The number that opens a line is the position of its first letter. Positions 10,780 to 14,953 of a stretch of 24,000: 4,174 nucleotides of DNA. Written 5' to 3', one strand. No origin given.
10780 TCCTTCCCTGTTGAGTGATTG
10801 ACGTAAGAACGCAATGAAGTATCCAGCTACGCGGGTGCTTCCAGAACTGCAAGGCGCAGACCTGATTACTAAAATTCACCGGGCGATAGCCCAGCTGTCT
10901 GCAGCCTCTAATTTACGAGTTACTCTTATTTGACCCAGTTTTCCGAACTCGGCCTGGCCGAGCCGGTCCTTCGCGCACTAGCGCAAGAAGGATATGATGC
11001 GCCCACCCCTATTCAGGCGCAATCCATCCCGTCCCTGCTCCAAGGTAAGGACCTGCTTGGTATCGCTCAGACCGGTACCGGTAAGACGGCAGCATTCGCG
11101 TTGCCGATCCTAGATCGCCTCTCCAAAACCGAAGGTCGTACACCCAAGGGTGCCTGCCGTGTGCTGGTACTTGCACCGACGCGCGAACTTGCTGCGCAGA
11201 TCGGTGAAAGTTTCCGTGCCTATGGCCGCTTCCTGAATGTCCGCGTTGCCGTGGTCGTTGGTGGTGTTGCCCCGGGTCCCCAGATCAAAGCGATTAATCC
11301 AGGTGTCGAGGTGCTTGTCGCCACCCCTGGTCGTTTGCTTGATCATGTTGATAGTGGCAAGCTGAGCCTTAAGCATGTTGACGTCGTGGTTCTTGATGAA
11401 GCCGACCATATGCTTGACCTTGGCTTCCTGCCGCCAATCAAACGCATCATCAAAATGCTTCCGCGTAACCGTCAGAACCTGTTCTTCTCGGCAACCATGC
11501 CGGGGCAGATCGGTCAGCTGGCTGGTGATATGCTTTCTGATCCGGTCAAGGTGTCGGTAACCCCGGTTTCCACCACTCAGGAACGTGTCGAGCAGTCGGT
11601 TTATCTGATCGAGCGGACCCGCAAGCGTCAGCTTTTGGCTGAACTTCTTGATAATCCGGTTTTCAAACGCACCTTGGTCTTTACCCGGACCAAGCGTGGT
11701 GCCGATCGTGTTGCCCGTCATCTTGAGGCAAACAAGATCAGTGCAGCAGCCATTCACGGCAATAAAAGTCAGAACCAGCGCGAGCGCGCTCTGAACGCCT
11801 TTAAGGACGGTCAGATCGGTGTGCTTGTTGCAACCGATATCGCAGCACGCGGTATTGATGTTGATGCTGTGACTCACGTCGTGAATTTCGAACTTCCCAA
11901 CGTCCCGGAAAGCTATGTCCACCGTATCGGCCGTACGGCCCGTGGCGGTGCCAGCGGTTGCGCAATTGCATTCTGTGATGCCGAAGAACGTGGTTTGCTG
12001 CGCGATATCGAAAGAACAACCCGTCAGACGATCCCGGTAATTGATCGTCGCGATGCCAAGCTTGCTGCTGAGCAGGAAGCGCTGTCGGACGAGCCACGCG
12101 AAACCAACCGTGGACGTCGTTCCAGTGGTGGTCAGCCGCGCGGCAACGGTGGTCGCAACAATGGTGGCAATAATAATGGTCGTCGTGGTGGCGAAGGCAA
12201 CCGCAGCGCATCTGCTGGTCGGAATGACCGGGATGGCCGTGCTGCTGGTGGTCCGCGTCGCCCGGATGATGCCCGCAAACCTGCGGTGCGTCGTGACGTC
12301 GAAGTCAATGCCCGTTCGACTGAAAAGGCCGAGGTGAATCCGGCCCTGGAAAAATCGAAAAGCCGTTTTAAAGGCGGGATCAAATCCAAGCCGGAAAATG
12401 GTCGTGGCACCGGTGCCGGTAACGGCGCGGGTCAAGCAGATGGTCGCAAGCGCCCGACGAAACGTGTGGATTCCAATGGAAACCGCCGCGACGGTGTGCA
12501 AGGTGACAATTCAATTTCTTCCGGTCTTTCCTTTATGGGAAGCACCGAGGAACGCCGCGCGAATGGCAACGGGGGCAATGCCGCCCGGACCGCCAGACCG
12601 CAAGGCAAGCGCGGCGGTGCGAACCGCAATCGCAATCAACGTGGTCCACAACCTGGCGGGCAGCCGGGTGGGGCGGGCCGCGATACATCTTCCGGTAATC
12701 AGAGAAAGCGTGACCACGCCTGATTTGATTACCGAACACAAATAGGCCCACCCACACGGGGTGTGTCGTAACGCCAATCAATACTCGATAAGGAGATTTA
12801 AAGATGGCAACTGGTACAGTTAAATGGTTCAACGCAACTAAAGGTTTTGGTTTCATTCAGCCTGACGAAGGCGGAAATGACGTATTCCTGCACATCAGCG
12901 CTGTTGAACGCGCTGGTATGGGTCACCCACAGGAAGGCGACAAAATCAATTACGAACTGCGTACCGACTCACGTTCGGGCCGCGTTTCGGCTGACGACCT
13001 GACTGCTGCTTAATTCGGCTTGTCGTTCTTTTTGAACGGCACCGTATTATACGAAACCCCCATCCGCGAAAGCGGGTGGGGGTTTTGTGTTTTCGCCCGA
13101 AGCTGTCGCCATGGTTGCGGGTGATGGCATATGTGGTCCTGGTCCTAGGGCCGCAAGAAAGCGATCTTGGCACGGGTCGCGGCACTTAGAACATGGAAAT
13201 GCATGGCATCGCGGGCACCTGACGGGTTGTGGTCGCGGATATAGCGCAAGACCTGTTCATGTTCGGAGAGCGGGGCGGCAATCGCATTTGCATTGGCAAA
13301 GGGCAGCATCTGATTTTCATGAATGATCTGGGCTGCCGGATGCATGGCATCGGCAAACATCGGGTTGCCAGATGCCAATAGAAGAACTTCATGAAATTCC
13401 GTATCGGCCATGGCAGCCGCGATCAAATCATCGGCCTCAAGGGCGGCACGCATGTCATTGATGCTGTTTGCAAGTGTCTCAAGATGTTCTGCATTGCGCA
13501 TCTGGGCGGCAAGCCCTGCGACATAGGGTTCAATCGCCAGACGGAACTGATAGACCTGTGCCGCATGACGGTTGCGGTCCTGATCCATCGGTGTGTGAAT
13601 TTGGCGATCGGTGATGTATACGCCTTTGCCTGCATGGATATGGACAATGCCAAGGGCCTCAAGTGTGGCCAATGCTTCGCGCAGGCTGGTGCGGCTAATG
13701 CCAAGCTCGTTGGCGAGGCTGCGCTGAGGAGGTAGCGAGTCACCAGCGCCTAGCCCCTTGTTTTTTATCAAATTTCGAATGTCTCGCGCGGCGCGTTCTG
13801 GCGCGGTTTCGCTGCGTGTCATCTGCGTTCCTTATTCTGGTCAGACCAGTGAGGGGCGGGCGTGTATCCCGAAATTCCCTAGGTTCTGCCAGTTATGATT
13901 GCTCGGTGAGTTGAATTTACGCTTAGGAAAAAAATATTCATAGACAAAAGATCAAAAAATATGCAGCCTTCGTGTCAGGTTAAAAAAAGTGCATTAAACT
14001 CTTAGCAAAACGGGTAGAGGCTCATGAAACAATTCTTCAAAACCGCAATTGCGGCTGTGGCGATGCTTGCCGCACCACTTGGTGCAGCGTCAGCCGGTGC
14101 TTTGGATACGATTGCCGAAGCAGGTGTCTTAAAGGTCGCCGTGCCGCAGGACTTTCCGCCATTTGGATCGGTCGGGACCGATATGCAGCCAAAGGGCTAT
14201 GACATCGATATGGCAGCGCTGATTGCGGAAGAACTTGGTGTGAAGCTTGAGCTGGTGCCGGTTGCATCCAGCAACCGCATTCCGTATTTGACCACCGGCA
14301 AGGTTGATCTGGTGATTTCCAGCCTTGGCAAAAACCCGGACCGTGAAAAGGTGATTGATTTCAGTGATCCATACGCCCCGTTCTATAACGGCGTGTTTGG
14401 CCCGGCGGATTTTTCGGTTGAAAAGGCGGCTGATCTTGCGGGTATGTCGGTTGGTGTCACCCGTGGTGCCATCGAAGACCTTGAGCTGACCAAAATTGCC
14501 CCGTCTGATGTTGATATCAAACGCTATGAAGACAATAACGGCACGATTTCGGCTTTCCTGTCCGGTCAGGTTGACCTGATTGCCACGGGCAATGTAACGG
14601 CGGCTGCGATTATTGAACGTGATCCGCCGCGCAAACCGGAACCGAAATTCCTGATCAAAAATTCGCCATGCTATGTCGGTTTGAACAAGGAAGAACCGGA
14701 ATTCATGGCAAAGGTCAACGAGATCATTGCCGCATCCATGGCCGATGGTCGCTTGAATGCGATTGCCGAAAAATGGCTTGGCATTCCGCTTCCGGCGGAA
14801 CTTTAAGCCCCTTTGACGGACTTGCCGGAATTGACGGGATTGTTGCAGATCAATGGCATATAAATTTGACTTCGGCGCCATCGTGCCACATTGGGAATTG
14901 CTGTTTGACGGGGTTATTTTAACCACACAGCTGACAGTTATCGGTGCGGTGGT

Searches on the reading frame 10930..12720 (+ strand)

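Call 89: search_protein_families(library=pfam, proteins=[window:10930-12720:+], max_evalue=0.001)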
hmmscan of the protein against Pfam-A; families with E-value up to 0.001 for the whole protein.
window:10930-12720:+ (597 aa): 3 families
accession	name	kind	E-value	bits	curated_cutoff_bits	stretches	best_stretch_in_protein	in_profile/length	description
PF00270.35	DEAD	-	2.1e-48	164.6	26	1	26-193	1-163/167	DEAD/DEAH box helicase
PF00271.37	Helicase_C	-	1.5e-30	106.1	23.5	1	232-340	2-110/110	Helicase conserved C-terminal domain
PF04851.21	ResIII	-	6.3e-09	36.4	22.5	1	38-190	22-162/164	Type III restriction enzyme, res subunit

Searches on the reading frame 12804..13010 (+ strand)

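Call 89: search_protein_families(library=pfam, proteins=[window:12804-13010:+], max_evalue=0.001)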
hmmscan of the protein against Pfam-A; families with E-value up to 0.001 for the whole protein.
window:12804-13010:+ (69 aa): 3 families
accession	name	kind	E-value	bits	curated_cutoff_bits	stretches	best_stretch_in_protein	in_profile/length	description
PF00313.28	CSD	-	2.8e-19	69.2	27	1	3-67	2-64/66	'Cold-shock' DNA-binding domain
PF23456.1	CSDE1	-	3e-05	24.5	27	1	16-64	31-79/84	Cold shock domain-containing protein E1 CSD domain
PF08206.17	OB_RNB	-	4.5e-05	23.5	24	1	12-37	7-32/58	Ribonuclease B OB domain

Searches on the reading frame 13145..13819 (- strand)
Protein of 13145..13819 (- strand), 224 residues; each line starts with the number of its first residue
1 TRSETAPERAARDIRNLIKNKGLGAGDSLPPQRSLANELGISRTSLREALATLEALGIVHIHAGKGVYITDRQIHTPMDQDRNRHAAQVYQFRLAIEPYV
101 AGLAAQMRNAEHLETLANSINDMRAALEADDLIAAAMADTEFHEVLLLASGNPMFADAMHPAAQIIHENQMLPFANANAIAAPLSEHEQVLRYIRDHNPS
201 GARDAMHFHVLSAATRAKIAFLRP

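Call 89: search_protein_families(library=pfam, proteins=[window:13145-13819:-], max_evalue=0.001)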
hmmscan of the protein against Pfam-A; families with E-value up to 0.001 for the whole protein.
window:13145-13819:- (224 aa): 5 families
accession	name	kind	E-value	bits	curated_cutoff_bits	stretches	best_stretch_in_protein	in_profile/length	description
PF07729.17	FCD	-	8.4e-23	81.6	24.3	1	88-210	1-123/125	FCD domain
PF00392.27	GntR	-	1.4e-17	63.5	27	1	8-69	3-64/64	Bacterial regulatory proteins, gntR family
PF13545.12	HTH_Crp_2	-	4e-05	23.9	27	1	31-73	24-65/70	Crp-like helix-turn-helix domain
PF13730.12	HTH_36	-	9.4e-05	22.6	25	1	26-59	22-55/55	Helix-turn-helix domain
PF08279.18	HTH_11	-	0.00026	21.3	25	1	34-66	20-51/55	HTH domain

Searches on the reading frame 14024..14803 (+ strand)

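Call 89: search_protein_families(library=pfam, proteins=[window:14024-14803:+], max_evalue=0.001)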
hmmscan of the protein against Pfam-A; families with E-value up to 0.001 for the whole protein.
window:14024-14803:+ (260 aa): 2 families
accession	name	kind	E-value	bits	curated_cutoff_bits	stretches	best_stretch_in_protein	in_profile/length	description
PF00497.25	SBP_bac_3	-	1.2e-35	122.6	26.4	1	36-253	1-131/132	Bacterial extracellular solute-binding proteins, family 3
PF10613.14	Lig_chan-Glu_bd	-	1.7e-05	25.4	30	0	57-118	29-103/115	Ligated ion channel L-glutamate- and glycine-binding site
